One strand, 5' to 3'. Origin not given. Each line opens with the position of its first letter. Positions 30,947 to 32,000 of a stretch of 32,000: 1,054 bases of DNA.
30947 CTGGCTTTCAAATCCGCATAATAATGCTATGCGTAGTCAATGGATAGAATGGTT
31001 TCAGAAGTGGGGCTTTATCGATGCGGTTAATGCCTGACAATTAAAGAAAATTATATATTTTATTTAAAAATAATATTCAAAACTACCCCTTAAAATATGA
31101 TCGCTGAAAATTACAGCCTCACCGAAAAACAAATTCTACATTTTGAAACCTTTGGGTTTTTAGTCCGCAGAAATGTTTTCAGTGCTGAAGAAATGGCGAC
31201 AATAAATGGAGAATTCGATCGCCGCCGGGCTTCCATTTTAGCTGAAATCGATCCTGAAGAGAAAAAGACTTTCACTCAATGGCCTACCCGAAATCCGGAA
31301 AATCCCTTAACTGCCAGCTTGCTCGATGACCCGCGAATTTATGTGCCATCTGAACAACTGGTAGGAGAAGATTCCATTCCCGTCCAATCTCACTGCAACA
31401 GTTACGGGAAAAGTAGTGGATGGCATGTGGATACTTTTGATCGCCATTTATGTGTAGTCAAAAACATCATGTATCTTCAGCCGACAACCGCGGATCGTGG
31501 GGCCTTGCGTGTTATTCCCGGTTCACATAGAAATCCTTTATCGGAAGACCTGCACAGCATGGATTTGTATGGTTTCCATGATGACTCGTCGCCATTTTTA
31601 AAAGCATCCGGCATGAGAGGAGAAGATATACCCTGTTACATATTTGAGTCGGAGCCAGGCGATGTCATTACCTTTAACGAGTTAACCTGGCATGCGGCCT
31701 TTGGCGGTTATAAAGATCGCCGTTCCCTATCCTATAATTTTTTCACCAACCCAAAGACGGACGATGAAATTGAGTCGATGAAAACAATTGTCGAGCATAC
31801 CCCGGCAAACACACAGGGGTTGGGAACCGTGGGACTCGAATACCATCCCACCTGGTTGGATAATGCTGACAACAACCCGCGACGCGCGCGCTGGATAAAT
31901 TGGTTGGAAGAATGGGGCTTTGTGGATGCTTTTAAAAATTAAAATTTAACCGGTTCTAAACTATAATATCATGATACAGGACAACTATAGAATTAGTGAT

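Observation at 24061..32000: Head-to-tail array of nine complete (probably ten) PhyH-type Fe(II)/2-oxoglutarate dioxygenase paralogs, plus an eleventh copy at 22150-22947 on the other strand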

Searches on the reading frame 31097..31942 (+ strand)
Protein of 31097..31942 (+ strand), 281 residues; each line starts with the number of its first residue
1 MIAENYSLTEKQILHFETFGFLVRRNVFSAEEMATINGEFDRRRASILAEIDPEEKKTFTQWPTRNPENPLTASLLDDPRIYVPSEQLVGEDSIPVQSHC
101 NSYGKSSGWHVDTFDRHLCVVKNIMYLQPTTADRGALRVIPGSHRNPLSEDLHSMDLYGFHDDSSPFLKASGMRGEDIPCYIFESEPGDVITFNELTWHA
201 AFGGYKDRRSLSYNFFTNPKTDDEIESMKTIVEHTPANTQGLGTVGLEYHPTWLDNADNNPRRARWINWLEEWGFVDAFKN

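Call 3: search_protein_families(library=pfam, proteins=[window:31097-31942:+], max_evalue=0.01)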
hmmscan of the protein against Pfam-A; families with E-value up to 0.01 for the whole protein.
window:31097-31942:+ (281 aa): 1 family
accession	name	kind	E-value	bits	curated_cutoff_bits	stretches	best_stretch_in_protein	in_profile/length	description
PF05721.19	PhyH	-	2.1e-12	48.2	22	1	16-203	1-204/213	Phytanoyl-CoA dioxygenase (PhyH)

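Call 9: find_encoding_contigs(protein=window:31097-31942:+, flank=10000, max_places=6)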
Protein window:31097-31942:+ (281 aa): 2 contigs read that carry it; 1 place shown.
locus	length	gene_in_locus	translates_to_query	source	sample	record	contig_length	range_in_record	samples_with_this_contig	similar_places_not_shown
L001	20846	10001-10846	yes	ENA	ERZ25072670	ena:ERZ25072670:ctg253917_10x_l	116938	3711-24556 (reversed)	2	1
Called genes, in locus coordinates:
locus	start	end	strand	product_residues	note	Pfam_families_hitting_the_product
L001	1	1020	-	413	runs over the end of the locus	PF14486:DUF4432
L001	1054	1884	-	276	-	PF05721:PhyH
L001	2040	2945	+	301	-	PF00248:Aldo_ket_red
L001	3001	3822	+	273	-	PF05721:PhyH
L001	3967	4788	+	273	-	PF05721:PhyH (weak)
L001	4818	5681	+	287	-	PF05721:PhyH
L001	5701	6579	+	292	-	PF05721:PhyH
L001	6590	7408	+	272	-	PF05721:PhyH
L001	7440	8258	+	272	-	PF05721:PhyH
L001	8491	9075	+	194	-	PF05721:PhyH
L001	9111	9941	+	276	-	PF05721:PhyH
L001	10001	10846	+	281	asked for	PF05721:PhyH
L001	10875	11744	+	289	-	PF05721:PhyH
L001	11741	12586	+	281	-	PF05721:PhyH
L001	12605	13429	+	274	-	PF05721:PhyH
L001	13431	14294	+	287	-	PF05721:PhyH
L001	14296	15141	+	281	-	PF05721:PhyH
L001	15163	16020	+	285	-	PF05721:PhyH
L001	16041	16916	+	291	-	PF05721:PhyH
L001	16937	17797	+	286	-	PF05721:PhyH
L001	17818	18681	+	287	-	PF05721:PhyH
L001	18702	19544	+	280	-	PF05721:PhyH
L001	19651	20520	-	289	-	PF05721:PhyH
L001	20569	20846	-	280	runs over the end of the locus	PF05721:PhyH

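Call 14: find_related_loci(query=window:31097-31942:+, collection=genome_contigs, flank=10000)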
Query window:31097-31942:+ (281 aa) in genome_contigs; peptide patterns used: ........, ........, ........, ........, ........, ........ (x = any residue, [..] = any of these).
61 stretches matched a pattern; 4 encode a relative of the query (tblastn E <= 1e-3); 3 distinct loci.
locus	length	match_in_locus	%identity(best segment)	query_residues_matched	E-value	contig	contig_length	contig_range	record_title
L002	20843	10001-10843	92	1-281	0e+0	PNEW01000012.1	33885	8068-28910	Verrucomicrobia bacterium Opi.OSU.00C Opi.OSU.00C.000B, whole genome shotgun sequence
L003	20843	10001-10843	88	1-281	1e-174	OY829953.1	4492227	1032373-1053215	MAG: Opitutales bacterium isolate cf0dc631-26ae-4be7-9546-4b6096dd6533 genome assembly, chromosome: 1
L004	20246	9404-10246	90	1-281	2e-177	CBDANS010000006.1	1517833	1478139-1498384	MAG: Opitutales bacterium isolate 041eddd8-ac7a-4d64-b7d6-f8729859a465 genome assembly, contig: contig_6, whole genome s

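Call 31: search_protein_families(library=ncbifam, proteins=[window:31097-31942:+], max_evalue=0.001)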
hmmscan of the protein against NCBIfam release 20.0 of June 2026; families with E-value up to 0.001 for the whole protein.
window:31097-31942:+ (281 aa): 1 family
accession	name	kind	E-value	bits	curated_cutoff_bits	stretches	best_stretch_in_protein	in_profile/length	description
TIGR02408.1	ectoine_ThpD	equivalog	2.3e-05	23.9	336.5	1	7-146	16-171/277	ectoine hydroxylase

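Call 36: search_protein_families(library=pfam, proteins=[L002:17217-18230:+, L002:18615-19832:-, L002:16330-17133:-, L002:294-1217:-, L001:19651-20520:-], max_evalue=0.001)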
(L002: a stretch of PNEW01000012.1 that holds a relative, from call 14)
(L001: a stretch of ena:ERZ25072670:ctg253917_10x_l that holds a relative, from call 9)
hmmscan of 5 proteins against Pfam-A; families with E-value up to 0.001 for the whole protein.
L002:17217-18230:+ (337 aa): 2 families
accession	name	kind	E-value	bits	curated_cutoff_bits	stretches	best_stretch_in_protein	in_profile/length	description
PF01869.26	BcrAD_BadFG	-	2.2e-43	149.2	31.5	1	9-306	2-271/271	BadF/BadG/BcrA/BcrD ATPase family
PF00480.26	ROK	-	0.00083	19.4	22.9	0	218-290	199-266/294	ROK family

L002:18615-19832:- (405 aa): 1 family
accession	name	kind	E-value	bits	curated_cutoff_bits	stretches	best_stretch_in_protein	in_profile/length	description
PF05721.19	PhyH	-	7.3e-19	69.3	22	1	11-215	1-211/213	Phytanoyl-CoA dioxygenase (PhyH)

L002:16330-17133:- (267 aa): 1 family
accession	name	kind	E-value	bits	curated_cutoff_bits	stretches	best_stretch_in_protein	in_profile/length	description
PF05721.19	PhyH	-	2.4e-16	61.1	22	1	10-193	1-201/213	Phytanoyl-CoA dioxygenase (PhyH)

L002:294-1217:- (307 aa): 1 family
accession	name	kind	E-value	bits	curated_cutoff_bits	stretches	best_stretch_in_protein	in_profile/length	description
PF03069.20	FmdA_AmdA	-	1.9e-25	90.1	27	2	150-224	199-274/373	Acetamidase/Formamidase family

L001:19651-20520:- (289 aa): 1 family
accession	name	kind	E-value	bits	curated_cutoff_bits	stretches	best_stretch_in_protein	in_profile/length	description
PF05721.19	PhyH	-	2.2e-19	71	22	1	10-214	1-201/213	Phytanoyl-CoA dioxygenase (PhyH)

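Call 51: find_homologous_proteins(query=L001:19651-20520:-, max_evalue=1e-20)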
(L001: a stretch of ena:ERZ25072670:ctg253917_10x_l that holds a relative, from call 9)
Query L001:19651-20520:- (289 aa): 365 proteins with E <= 1e-20 among 919 candidates; the best 120 are listed.
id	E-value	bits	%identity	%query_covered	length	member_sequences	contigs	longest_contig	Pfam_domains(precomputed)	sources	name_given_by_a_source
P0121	3.5e-198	675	100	100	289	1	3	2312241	PF05721.20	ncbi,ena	-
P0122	3.7e-155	534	79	100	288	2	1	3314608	PF05721.20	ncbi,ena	-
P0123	1.6e-150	519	75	100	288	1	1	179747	PF05721.20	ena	-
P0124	1.9e-137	476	73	100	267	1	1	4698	PF05721.20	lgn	-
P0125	3.3e-137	475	70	100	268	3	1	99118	PF05721.20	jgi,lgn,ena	-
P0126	1.5e-136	473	70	100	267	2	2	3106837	PF05721.20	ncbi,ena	-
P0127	2.4e-136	472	70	100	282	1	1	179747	PF05721.20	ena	-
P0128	5.0e-135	468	71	100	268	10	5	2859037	PF05721.20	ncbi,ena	-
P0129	6.9e-132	457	70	100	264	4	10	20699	PF05721.20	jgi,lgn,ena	jgi:hypothetical protein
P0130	7.5e-131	454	68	100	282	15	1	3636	PF05721.20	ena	-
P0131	8.7e-131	454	69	100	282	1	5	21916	PF05721.20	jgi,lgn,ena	jgi:ectoine hydroxylase-related dioxygenase (phytanoyl-CoA dioxygenase family)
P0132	5.8e-130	451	68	100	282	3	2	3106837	PF05721.20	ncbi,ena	-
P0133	3.1e-122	426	66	100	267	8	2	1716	PF05721.20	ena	-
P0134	3.2e-121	422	67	100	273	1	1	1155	PF05721.20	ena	-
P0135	1.2e-119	417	64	100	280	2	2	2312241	PF05721.20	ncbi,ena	-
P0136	1.7e-95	338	53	99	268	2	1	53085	PF05721.20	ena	-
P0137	2.8e-95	337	52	98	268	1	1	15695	PF05721.20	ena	-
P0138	3.7e-93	330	55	94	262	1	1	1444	PF05721.20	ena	-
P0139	4.7e-92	327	54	100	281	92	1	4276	PF05721.20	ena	-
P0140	1.4e-91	325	52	100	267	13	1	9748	PF05721.20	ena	-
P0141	2.1e-91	325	51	99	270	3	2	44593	PF05721.20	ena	-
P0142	2.3e-91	324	51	100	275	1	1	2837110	PF05721.20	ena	-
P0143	3.4e-91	324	52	100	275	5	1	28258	PF05721.20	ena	-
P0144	5.3e-91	323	52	98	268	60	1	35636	PF05721.20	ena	-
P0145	7.0e-91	323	51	99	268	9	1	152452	PF05721.20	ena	-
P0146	1.8e-89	318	51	100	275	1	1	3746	PF05721.20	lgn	-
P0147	2.2e-89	318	51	100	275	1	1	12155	PF05721.20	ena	-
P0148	1.7e-88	315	50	100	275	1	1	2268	PF05721.20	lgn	-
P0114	2.7e-88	314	52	99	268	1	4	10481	PF05721.20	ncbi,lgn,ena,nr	ncbi:MAG: hypothetical protein CL878_02270 [Dehalococcoidia bacterium]|nr:hypothetical protein [Deha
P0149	1.1e-87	312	52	99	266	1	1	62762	PF05721.20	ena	-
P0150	3.3e-87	311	52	100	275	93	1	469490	PF05721.20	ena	-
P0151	4.1e-87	310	51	100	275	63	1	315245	PF05721.20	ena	-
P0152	3.2e-86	307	49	100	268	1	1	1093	PF05721.20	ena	-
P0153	3.4e-86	307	53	98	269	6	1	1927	PF05721.20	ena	-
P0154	7.3e-86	306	50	98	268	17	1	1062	PF05721.20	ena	-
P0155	7.7e-85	303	49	100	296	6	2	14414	PF05721.20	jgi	-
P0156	4.8e-84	300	51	99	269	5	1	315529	PF05721.20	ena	-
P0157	6.5e-84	300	49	100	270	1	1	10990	PF05721.20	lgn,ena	-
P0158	7.7e-84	300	49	99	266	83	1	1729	PF05721.20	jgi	jgi:ectoine hydroxylase-related dioxygenase (phytanoyl-CoA dioxygenase family)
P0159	1.1e-83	299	50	100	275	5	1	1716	PF05721.20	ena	-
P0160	1.1e-83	299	47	100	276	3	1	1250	PF05721.20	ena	-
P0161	1.5e-83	299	48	100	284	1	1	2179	PF05721.20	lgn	-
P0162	1.7e-82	295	52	94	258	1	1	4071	PF05721.20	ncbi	-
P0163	9.2e-82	293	49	96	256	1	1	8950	PF05721.20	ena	-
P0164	1.7e-81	292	49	97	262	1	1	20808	PF05721.20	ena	-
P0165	6.0e-80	287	48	100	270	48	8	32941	PF05721.20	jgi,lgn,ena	-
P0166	7.0e-80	287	49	95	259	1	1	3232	PF05721.20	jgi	jgi:ectoine hydroxylase-related dioxygenase (phytanoyl-CoA dioxygenase family)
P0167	8.9e-80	286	48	96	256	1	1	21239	PF05721.20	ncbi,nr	ncbi:MAG: phytanoyl-CoA dioxygenase family protein [Candidatus Poribacteria bacterium]|nr:phytanoyl-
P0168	3.9e-79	284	47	95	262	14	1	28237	PF05721.20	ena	-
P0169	4.5e-78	281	47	97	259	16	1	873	PF05721.20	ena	-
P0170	6.5e-78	280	48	96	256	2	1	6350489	PF05721.20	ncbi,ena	-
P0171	8.4e-78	280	64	55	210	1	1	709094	PF05721.20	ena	-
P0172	1.0e-76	276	47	93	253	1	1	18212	PF05721.20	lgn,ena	-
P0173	1.5e-76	276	45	96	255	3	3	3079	PF05721.20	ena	-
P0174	2.2e-76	275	47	96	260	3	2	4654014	PF05721.20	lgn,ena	-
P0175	5.2e-76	274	46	96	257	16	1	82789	PF05721.20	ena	-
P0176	1.8e-75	272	48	96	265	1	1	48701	PF05721.20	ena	-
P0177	2.0e-75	272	44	96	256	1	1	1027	PF05721.20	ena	-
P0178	2.0e-75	272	45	96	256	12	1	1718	PF05721.20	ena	-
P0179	2.3e-75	272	46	96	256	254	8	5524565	PF05721.20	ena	-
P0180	3.3e-75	271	47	95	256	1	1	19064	PF05721.20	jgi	jgi:hypothetical protein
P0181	9.3e-75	270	49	96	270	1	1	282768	PF05721.20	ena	-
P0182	6.5e-74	267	47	99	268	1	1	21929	PF05721.20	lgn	-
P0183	9.2e-74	267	46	94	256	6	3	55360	PF05721.20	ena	-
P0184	2.2e-72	262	45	93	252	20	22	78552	PF05721.20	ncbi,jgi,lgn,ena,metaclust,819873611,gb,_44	ncbi:MAG: phytanoyl-CoA dioxygenase family protein [Candidatus Poribacteria bacterium]|metaclust:\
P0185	2.6e-72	262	48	96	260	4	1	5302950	PF05721.20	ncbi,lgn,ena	-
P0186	5.1e-72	261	45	96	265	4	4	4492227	PF05721.20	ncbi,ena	-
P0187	6.3e-72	261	47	95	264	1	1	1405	PF05721.20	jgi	jgi:hypothetical protein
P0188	9.4e-72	260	46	96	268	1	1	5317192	PF05721.20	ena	-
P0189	1.3e-70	256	47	97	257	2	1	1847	PF05721.20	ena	-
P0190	1.5e-70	256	44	96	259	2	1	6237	PF05721.20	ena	-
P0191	3.9e-70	255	45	96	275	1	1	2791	PF05721.20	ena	-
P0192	1.7e-69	253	46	93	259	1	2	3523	PF05721.20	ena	-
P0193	1.7e-69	253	44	94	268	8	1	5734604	PF05721.20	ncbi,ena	-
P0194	1.9e-69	252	45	98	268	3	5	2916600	PF05721.20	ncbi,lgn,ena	-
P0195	2.3e-69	252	46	96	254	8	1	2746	PF05721.20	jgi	jgi:hypothetical protein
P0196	2.4e-69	252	43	97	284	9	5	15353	PF05721.20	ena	-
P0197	2.4e-69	252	45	96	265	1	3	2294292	PF05721.20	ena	-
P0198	3.3e-69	252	45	96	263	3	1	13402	PF05721.20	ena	-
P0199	3.9e-69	251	46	96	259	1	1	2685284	PF05721.20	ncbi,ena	-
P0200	4.3e-69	251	63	64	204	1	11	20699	PF05721.20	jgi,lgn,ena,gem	jgi:ectoine hydroxylase-related dioxygenase (phytanoyl-CoA dioxygenase family)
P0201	7.3e-69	251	46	96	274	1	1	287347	PF05721.20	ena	-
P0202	1.3e-68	250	48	96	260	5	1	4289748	PF05721.20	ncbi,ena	-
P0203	1.9e-68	249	45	94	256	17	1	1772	PF05721.20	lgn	-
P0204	2.2e-68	249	44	94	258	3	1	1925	PF05721.20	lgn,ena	-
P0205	3.2e-68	248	50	80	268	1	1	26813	PF05721.20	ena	-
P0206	3.2e-68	248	44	93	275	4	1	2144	PF05721.20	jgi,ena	jgi:hypothetical protein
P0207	4.8e-68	248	45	94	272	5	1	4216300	PF05721.20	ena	-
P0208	5.3e-68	248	45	94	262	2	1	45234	PF05721.20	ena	-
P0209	1.2e-67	247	45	95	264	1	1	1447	PF05721.20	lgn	-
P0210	2.1e-67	246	46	95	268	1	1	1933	PF05721.20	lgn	-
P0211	3.0e-67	245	42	97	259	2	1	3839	PF05721.20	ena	-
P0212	4.1e-67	245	45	97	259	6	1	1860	PF05721.20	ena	-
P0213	4.3e-67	245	45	94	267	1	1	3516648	PF05721.20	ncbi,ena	-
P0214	4.5e-67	245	41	97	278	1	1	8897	PF05721.20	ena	-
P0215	4.6e-67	245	47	95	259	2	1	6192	PF05721.20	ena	-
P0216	5.4e-67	244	43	96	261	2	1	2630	PF05721.20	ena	-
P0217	7.4e-67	244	44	95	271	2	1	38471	PF05721.20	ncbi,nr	ncbi:MAG: hypothetical protein DCC55_09765 [Chloroflexi bacterium]|nr:MAG: hypothetical protein DCC5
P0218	1.3e-66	243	64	57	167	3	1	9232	PF05721.20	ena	-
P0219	1.6e-66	243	44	97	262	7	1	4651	PF05721.20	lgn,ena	-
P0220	2.9e-66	242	44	93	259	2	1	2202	PF05721.20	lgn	-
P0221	4.2e-66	241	44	95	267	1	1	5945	PF05721.20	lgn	-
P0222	1.2e-65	240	43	97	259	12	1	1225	PF05721.20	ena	-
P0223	2.3e-65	239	46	96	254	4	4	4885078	PF05721.20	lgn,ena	-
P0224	4.9e-65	238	45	96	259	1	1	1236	PF05721.20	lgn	-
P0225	5.0e-65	238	44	94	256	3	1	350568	PF05721.20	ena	-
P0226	6.2e-65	238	42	92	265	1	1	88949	PF05721.20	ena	-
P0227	7.2e-65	237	42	97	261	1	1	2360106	PF05721.20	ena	-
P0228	9.8e-65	237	43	96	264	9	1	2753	PF05721.20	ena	-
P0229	1.2e-64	237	43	96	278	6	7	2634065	PF05721.20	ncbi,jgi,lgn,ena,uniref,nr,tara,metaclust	ncbi:MAG: hypothetical protein DF168_00391 [Candidatus Moanabacter tarae]|uniref:Phytanoyl-CoA dioxy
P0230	1.3e-64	236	44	93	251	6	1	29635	PF05721.20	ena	-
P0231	1.4e-64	236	43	96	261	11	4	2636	PF05721.20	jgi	jgi:hypothetical protein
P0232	2.4e-64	236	44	94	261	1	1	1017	PF05721.20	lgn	-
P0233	3.0e-64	235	43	96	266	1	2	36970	PF05721.20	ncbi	-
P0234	4.2e-64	235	45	95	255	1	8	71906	PF05721.20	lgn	-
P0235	4.4e-64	235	43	96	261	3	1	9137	PF05721.20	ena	-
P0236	5.0e-64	235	42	96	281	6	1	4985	PF05721.20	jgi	-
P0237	7.6e-64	234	43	96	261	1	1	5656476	PF05721.20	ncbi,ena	-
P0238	1.2e-63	233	43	96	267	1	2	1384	PF05721.20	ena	-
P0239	1.4e-63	233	43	96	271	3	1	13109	PF05721.20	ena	-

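Call 53: find_encoding_contigs(protein=P0135, flank=10000, max_places=3)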
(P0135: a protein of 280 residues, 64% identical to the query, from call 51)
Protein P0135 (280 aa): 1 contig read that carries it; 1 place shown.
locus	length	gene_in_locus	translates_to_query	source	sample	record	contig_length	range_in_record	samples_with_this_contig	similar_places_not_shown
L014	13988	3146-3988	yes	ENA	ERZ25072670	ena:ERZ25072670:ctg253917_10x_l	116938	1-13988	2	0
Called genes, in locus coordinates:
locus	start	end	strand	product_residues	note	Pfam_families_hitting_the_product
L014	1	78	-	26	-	?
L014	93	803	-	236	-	PF08713:DNA_alkylation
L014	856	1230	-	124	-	PF00903:Glyoxalase, PF12681:Glyoxalase_2 (weak), PF13669:Glyoxalase_4 (weak)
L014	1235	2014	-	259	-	PF08241:Methyltransf_11, PF08242:Methyltransf_12, PF13649:Methyltransf_25, PF13847:Methyltransf_31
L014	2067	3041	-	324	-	PF01869:BcrAD_BadFG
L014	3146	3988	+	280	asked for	PF05721:PhyH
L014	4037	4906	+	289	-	PF05721:PhyH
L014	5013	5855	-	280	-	PF05721:PhyH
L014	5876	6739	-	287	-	PF05721:PhyH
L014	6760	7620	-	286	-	PF05721:PhyH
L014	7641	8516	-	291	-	PF05721:PhyH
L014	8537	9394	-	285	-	PF05721:PhyH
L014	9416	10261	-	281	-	PF05721:PhyH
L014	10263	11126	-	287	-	PF05721:PhyH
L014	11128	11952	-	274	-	PF05721:PhyH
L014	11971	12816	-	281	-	PF05721:PhyH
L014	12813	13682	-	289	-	PF05721:PhyH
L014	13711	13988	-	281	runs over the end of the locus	PF05721:PhyH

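Call 56: search_protein_families(library=ncbifam, proteins=[L014:2067-3041:-], max_evalue=0.001)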
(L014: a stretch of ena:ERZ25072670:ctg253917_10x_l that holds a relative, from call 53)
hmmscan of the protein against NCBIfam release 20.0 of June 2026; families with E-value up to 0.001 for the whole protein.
L014:2067-3041:- (324 aa): 2 families
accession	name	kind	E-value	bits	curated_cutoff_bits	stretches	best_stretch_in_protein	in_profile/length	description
NF046058.1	NagK_SO3507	equivalog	6.7e-41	140.7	370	1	1-299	12-290/295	N-acetylglucosamine kinase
TIGR00744.1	ROK_glcA_fam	subfamily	4e-05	23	260.35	0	209-278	214-279/318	ROK family glucokinase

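Call 60: find_encoding_contigs(protein=P0229, flank=10000, max_places=2)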
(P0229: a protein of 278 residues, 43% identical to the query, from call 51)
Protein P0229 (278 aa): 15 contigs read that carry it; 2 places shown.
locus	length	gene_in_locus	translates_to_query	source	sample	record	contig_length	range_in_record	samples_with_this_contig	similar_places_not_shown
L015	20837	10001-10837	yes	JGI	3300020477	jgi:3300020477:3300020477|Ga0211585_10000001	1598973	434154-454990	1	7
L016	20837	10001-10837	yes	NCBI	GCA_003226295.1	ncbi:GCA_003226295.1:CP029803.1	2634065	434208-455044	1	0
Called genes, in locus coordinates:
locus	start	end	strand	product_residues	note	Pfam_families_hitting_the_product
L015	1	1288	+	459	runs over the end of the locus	PF01554:MatE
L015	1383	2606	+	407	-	PF00890:FAD_binding_2 (faint), PF01266:DAO, PF13738:Pyr_redox_3 (faint)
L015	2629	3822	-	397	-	PF01408:GFO_IDH_MocA, PF21252:Glyco_hydro_109_C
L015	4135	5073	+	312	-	PF00248:Aldo_ket_red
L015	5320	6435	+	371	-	PF02746:MR_MLE_N, PF13378:MR_MLE_C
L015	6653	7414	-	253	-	PF00106:adh_short, PF08659:KR, PF13561:adh_short_C2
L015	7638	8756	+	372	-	PF01266:DAO, PF07992:Pyr_redox_2 (faint), PF13450:NAD_binding_8 (weak)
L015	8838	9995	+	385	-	PF02746:MR_MLE_N, PF13378:MR_MLE_C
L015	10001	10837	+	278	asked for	PF05721:PhyH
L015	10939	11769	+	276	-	PF05721:PhyH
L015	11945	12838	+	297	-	PF01261:AP_endonuc_2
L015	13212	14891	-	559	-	PF02776:TPP_enzyme_N, PF00205:TPP_enzyme_M, PF02775:TPP_enzyme_C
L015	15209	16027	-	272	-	PF02522:Antibiotic_NAT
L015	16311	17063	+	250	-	PF02633:Creatininase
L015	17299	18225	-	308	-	PF05721:PhyH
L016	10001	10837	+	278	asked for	PF05721:PhyH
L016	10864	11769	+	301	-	PF05721:PhyH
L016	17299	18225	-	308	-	PF05721:PhyH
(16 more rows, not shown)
